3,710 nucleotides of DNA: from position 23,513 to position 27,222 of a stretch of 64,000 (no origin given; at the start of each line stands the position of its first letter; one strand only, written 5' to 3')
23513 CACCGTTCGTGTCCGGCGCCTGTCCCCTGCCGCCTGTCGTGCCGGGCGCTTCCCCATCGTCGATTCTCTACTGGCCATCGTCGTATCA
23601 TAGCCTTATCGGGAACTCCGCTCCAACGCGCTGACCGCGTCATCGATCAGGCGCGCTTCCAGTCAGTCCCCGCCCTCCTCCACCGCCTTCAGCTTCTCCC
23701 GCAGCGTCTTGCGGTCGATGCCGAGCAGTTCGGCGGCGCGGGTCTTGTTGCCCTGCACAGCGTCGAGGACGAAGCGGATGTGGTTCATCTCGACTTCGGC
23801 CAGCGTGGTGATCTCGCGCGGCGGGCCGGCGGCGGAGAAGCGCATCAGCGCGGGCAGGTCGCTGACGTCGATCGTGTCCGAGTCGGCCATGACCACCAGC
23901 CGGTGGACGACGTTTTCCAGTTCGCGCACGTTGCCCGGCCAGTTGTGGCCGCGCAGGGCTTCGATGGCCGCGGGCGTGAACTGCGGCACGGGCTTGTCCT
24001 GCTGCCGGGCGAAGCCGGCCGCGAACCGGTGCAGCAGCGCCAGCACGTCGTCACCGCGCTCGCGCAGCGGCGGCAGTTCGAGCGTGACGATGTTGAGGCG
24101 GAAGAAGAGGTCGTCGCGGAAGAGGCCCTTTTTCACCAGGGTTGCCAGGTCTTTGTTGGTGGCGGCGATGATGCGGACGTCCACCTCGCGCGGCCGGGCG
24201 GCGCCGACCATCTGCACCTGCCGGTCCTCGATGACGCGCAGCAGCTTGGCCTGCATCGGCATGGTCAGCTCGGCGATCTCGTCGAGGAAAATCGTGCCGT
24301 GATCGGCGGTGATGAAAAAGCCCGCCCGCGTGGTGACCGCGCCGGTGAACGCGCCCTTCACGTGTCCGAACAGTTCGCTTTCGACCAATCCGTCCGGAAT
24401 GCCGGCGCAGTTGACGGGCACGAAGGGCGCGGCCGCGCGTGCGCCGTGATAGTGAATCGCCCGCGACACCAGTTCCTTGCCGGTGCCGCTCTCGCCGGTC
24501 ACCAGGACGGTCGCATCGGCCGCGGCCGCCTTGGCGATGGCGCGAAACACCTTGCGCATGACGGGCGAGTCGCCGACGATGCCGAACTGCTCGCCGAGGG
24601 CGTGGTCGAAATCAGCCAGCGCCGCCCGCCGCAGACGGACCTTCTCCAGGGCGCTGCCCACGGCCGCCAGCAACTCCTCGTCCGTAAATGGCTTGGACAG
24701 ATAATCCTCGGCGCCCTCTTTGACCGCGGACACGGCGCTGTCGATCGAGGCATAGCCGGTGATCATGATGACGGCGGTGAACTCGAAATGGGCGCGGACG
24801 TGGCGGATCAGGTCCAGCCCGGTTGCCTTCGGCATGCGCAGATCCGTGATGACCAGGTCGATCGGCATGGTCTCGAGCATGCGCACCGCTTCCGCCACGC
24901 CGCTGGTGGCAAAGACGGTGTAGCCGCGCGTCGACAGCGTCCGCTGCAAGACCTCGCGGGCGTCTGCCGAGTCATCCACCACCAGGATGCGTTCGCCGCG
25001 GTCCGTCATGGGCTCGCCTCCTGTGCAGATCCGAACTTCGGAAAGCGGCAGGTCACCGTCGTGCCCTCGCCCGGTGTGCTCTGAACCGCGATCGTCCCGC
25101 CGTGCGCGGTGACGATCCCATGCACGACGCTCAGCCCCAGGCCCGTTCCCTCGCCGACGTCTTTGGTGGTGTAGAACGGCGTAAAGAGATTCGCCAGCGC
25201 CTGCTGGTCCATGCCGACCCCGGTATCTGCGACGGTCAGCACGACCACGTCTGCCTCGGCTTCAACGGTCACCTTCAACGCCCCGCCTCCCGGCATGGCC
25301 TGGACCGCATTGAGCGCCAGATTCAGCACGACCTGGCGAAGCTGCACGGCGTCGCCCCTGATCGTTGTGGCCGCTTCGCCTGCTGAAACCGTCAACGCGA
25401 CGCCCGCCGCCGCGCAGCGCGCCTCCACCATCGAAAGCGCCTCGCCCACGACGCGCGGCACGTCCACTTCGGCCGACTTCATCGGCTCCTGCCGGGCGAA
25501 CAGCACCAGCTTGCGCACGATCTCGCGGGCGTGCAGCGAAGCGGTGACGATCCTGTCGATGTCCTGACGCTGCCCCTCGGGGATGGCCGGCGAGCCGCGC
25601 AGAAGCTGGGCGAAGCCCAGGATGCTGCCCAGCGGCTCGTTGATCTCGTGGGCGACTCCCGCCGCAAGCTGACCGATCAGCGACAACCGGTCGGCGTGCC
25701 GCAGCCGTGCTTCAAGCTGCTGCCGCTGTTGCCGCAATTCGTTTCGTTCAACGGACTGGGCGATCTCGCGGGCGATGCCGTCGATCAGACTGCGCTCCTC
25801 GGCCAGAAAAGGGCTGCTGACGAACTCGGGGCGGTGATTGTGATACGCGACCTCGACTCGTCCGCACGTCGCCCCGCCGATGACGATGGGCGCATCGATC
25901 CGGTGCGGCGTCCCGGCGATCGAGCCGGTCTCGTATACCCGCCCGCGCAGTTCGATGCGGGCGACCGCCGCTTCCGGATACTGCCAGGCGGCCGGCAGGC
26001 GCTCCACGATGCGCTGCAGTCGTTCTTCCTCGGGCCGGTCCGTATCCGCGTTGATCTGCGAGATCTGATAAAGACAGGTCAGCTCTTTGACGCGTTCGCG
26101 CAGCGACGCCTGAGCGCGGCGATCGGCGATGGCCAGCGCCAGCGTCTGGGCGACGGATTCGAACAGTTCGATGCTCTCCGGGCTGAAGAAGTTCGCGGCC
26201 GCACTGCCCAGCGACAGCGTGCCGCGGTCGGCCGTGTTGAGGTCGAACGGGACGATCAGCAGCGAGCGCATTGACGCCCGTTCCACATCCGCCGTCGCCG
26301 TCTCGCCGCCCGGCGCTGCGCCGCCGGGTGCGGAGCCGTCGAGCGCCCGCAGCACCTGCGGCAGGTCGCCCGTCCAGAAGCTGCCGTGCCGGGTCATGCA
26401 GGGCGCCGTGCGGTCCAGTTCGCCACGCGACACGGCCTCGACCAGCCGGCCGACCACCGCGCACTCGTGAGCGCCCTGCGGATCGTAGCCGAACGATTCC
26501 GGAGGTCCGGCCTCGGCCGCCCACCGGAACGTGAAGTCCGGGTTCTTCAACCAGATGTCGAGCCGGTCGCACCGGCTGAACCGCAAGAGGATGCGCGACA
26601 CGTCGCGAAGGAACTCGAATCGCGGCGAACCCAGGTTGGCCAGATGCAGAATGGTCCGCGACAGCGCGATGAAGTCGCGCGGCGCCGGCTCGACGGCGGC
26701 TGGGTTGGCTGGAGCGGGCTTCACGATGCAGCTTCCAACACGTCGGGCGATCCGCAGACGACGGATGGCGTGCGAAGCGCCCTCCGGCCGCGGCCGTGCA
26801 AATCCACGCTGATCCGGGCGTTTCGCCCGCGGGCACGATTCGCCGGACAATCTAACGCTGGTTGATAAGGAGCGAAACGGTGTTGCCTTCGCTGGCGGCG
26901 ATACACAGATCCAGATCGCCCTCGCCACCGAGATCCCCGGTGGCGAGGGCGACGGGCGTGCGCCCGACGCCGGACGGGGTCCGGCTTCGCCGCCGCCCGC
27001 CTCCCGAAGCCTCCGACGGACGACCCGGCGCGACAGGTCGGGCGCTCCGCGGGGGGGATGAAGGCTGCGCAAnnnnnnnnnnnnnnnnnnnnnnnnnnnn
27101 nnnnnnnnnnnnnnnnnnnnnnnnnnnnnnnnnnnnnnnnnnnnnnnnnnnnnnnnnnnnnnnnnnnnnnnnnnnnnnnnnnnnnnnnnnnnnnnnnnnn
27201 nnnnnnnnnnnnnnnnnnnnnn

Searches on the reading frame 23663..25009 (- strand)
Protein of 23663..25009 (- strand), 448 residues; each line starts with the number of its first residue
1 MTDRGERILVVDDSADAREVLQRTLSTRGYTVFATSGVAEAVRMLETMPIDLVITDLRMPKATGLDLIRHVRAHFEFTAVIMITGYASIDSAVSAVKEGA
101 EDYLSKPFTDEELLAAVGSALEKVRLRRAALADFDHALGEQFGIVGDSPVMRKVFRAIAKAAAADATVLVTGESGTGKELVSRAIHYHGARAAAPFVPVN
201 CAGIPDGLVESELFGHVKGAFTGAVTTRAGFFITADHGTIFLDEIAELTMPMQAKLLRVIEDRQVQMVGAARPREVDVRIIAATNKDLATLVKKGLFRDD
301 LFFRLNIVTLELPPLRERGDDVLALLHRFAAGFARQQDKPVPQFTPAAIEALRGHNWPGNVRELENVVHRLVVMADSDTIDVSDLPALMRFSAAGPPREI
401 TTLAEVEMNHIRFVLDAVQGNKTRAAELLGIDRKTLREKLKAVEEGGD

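Call 44: search_protein_families(library=pfam, proteins=[window:23663-25009:-], max_evalue=0.00001)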
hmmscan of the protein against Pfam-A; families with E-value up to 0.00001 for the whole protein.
window:23663-25009:- (448 aa): 6 families
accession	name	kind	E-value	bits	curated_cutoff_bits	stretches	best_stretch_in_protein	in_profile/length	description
PF00158.32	Sigma54_activat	-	1.8e-66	223.4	20.2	1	144-310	1-167/168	Sigma-54 interaction domain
PF00072.30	Response_reg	-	1.7e-29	102.6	30.2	1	8-117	1-110/111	Response regulator receiver domain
PF25601.1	AAA_lid_14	-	1.6e-24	86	27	1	316-393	1-78/87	AAA+ ATPase lid domain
PF14532.12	Sigma54_activ_2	-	1.6e-20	74.2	25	1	145-315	1-138/138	Sigma-54 interaction domain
PF02954.25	HTH_8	-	8e-13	48.3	22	1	402-442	1-41/42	Bacterial regulatory protein, Fis family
PF07728.20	AAA_5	-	6.5e-06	26.6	22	0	168-286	2-123/139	AAA domain (dynein-related subfamily)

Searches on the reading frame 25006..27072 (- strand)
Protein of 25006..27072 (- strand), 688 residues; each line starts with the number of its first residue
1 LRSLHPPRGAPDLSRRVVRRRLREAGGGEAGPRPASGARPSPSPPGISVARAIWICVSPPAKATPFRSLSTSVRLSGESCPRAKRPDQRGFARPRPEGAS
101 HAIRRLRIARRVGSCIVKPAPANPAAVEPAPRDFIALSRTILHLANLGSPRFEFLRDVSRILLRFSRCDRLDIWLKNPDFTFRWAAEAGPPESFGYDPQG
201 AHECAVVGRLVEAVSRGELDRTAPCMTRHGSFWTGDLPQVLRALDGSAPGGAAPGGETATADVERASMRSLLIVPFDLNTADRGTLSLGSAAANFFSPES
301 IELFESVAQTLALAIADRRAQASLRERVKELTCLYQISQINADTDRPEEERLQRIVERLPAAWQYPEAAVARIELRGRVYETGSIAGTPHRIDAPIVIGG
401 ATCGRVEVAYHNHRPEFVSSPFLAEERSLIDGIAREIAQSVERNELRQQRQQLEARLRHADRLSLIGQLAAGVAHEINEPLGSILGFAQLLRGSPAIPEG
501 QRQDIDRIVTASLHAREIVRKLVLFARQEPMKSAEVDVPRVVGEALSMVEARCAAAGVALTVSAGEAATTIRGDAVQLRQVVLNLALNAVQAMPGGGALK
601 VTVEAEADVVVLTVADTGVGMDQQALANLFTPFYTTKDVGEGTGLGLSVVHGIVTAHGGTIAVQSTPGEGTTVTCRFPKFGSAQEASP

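Call 44: search_protein_families(library=pfam, proteins=[window:25006-27072:-], max_evalue=0.00001)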
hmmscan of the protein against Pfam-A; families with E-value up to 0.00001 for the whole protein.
window:25006-27072:- (688 aa): 2 families
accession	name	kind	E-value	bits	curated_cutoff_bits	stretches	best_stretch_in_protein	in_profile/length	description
PF02518.31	HATPase_c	-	1.1e-29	103.5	26.4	1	573-679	1-109/111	Histidine kinase-, DNA gyrase B-, and HSP90-like ATPase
PF00512.31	HisKA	-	2.6e-12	47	26.9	1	467-529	3-64/66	His Kinase A (phospho-acceptor) domain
